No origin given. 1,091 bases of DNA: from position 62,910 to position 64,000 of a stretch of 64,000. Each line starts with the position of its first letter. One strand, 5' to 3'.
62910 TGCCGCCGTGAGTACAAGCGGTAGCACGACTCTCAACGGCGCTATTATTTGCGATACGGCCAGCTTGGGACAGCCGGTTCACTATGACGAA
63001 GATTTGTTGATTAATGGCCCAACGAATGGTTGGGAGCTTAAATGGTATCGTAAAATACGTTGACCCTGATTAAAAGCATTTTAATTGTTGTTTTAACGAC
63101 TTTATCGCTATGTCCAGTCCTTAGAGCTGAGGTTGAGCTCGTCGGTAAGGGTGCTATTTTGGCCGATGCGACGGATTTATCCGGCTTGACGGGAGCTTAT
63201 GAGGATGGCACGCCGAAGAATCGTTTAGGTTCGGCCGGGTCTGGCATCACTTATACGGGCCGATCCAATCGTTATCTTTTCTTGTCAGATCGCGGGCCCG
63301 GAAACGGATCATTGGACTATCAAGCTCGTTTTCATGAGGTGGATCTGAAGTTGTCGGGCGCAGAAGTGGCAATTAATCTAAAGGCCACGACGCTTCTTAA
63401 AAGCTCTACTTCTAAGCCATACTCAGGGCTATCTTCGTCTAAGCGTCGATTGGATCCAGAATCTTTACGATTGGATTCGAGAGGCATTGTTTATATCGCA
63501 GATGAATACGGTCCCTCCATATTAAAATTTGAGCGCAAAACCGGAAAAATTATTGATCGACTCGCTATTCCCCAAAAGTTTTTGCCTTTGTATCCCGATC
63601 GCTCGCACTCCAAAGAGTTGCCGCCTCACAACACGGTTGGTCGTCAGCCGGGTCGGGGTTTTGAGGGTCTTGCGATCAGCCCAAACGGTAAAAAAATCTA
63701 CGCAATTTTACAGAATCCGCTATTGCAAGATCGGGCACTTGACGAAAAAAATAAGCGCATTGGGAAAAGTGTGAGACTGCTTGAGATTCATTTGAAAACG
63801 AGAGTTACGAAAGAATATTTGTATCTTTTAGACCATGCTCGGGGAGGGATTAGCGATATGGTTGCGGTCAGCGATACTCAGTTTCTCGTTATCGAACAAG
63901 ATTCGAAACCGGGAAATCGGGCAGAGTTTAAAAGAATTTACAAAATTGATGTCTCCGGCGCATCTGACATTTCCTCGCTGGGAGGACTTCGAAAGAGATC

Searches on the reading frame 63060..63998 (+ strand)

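Call 85: search_protein_families(library=pfam, proteins=[window:63060-63998:+], max_evalue=0.01)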
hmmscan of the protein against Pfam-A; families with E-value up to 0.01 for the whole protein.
window:63060-63998:+ (313 aa): 1 family
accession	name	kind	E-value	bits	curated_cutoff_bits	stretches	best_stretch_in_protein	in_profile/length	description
PF13449.12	Phytase-like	-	2.5e-51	175.7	27.6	1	61-308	7-233/284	Esterase-like activity of phytase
